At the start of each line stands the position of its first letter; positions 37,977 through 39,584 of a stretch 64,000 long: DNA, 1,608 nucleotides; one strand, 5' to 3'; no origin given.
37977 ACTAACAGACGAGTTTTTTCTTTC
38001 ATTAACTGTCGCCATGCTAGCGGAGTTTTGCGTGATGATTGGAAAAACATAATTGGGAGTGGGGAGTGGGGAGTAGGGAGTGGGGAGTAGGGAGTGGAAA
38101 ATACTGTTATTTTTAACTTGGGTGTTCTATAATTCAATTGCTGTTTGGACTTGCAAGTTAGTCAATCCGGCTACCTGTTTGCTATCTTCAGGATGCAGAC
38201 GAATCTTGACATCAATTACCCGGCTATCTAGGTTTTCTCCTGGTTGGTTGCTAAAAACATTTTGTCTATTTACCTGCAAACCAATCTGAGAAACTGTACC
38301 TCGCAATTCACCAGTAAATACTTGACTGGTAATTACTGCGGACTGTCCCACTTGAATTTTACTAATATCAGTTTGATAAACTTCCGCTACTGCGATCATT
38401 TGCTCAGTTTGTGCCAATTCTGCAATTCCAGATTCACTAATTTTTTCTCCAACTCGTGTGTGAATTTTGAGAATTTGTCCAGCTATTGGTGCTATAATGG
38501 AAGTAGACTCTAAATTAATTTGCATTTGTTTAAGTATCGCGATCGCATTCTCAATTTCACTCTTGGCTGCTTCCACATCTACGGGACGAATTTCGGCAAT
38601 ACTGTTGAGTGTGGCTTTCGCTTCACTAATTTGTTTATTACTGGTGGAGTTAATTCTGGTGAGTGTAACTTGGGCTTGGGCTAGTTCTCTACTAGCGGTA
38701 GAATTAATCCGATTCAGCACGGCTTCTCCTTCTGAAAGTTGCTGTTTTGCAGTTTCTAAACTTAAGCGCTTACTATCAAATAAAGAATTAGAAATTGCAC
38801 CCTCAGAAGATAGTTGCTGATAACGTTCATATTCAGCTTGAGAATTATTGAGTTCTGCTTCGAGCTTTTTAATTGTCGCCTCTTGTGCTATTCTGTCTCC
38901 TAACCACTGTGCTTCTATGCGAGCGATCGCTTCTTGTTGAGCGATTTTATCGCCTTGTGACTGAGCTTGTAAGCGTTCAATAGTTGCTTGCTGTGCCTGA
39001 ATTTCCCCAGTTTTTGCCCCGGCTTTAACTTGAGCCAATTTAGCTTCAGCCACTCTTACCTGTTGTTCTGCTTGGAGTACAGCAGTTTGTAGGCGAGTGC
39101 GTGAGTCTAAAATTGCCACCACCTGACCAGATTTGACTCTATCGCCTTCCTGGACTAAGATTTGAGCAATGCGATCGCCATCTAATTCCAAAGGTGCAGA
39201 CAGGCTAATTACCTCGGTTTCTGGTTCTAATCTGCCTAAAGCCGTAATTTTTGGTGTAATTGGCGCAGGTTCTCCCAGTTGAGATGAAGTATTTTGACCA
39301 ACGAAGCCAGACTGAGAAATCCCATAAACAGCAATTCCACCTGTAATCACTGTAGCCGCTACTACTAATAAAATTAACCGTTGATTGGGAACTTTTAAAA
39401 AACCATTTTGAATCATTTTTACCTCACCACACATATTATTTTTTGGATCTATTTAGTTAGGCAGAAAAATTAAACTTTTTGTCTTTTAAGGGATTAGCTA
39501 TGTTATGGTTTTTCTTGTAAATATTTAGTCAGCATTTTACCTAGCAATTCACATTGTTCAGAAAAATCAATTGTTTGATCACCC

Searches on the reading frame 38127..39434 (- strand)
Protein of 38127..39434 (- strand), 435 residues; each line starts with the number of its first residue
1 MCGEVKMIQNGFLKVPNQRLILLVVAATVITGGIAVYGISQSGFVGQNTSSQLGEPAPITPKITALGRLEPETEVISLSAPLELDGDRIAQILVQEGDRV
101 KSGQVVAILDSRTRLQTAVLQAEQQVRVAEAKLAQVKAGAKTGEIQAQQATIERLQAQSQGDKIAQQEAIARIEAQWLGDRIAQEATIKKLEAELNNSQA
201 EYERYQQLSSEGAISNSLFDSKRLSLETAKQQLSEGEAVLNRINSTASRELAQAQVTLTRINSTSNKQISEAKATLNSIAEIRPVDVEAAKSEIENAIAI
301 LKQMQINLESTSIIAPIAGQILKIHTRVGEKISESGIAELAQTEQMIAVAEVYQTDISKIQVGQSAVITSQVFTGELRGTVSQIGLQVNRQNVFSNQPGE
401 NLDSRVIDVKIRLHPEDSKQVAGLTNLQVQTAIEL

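Call 85: search_protein_families(library=pfam, proteins=[window:38127-39434:-], max_evalue=0.00001)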
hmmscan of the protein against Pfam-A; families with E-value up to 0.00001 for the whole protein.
window:38127-39434:- (435 aa): 3 families
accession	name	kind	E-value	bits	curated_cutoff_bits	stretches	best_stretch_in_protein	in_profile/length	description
PF16576.10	HlyD_D23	-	2.3e-08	34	30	1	224-391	33-191/214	Barrel-sandwich domain of CusB or HlyD membrane-fusion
PF13437.12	HlyD_3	-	9.3e-08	33.2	22.2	1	313-392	2-84/106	HlyD family secretion protein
PF00364.28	Biotin_lipoyl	-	3.5e-06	27.2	22.1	0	89-110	16-37/73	Biotin-requiring enzyme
